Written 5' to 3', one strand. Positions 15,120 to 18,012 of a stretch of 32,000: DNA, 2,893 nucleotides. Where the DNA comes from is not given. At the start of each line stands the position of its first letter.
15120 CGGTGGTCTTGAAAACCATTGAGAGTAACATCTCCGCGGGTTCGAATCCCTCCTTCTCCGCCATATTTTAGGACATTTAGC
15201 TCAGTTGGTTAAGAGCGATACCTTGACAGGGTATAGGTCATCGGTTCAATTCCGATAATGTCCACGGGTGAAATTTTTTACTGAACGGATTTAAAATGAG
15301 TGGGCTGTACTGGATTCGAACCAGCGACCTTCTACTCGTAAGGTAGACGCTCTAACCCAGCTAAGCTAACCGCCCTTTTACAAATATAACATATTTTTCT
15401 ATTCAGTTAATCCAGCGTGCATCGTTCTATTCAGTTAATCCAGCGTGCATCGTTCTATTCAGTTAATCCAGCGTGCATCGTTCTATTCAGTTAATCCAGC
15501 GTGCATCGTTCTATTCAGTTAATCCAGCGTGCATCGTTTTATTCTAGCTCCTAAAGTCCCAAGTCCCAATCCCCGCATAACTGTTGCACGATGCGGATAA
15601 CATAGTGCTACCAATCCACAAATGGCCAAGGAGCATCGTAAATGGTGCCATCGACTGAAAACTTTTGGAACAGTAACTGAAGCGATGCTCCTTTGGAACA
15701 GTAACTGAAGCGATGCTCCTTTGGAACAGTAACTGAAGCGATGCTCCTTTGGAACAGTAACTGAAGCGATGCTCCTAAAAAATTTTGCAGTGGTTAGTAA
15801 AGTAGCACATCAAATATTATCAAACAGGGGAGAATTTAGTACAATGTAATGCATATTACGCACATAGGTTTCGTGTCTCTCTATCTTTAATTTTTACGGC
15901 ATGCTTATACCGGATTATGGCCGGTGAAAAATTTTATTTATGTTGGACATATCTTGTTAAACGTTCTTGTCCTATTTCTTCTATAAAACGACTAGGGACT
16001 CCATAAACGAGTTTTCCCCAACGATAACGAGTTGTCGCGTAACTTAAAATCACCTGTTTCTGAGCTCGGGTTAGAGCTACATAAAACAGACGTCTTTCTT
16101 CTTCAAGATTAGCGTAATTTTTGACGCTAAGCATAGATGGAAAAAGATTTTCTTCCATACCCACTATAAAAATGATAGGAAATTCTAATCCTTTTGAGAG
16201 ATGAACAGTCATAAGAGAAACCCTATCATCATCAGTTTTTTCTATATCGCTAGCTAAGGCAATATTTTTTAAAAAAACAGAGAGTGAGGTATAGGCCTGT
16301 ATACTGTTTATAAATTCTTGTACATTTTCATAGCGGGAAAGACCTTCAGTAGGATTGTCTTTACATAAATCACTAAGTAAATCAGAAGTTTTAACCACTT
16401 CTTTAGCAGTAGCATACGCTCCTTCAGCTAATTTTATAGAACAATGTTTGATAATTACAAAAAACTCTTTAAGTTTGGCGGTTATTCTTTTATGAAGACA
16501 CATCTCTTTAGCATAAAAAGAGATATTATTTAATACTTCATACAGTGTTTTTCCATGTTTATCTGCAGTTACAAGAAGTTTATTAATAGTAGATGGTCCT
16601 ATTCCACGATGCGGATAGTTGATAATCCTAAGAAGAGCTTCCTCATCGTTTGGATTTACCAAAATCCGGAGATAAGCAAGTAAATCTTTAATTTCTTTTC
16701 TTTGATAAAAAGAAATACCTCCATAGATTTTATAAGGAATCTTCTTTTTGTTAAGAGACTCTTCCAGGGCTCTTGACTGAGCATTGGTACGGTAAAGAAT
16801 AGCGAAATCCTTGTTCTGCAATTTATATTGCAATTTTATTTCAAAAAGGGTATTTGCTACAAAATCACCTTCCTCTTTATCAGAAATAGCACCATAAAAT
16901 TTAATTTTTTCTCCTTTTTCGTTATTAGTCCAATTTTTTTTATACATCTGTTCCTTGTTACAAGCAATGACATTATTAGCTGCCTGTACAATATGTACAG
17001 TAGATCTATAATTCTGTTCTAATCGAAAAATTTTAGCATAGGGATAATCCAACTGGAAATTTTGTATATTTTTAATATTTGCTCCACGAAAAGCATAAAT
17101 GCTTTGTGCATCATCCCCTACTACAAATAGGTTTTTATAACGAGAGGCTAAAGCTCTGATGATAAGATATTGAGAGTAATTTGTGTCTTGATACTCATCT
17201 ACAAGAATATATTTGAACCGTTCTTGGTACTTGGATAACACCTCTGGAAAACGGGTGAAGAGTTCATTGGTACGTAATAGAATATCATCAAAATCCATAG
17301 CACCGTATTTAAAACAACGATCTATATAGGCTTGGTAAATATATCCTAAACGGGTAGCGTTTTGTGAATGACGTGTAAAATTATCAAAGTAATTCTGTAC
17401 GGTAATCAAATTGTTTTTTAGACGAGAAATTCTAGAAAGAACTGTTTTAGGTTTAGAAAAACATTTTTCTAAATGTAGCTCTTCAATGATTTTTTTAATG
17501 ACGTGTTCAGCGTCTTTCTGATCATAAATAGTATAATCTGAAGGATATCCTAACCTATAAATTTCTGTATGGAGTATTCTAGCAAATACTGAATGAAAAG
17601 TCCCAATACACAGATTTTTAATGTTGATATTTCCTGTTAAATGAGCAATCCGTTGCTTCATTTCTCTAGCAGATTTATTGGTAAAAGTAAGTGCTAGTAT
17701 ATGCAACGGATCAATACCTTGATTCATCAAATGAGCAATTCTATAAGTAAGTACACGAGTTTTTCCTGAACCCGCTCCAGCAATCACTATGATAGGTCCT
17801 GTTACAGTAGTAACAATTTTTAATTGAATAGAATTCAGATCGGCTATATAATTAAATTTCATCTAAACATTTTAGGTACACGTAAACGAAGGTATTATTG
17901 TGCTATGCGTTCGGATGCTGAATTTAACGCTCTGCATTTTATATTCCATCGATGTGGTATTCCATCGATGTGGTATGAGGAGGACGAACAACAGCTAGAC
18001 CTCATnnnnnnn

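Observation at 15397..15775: Two perfect 28-bp tandem arrays in inverted orientation around a 117-bp GC-rich core, next to a tRNA cluster and a UvrD-family helicase gene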

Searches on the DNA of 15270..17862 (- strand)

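Call 8: search_rna_families(source=window, start=15270, end=15960, threshold=evalue, max_evalue=10)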
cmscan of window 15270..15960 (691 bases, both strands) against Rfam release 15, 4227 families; matches with E-value up to 10: 3.
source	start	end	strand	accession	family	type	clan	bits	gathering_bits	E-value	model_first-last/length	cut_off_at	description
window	15301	15375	-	RF00005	tRNA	Gene; tRNA;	CL00001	63.8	29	1.7e-13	1-71/71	no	tRNA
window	15485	15541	-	RF01140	sR20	Gene; snRNA; snoRNA; CD-box;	-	15.2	44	2.3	1-56/56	no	Small nucleolar RNA sR20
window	15401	15457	-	RF01140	sR20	Gene; snRNA; snoRNA; CD-box;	-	15.1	44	2.4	1-56/56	no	Small nucleolar RNA sR20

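Call 38: search_rna_families(source=L011, start=11880, end=12340, threshold=evalue, max_evalue=10)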
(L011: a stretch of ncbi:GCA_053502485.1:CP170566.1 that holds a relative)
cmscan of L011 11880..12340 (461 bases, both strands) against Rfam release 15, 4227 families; matches with E-value up to 10: 1.
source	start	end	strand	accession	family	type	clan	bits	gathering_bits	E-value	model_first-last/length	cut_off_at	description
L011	12269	12340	+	RF00005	tRNA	Gene; tRNA;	CL00001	58.1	29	4.2e-12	1-68/71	3'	tRNA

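Call 61: search_dna_similar(query=window:15376-15933:+, collection=plasmids, mode=distant, max_rows=5)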
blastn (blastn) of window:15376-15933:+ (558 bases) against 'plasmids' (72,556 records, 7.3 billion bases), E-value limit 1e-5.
No match.

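Call 62: search_dna_similar(query=window:15376-15933:+, collection=phages, mode=distant, max_rows=5)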
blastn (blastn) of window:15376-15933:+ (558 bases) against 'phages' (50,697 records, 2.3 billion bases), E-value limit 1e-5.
No match.
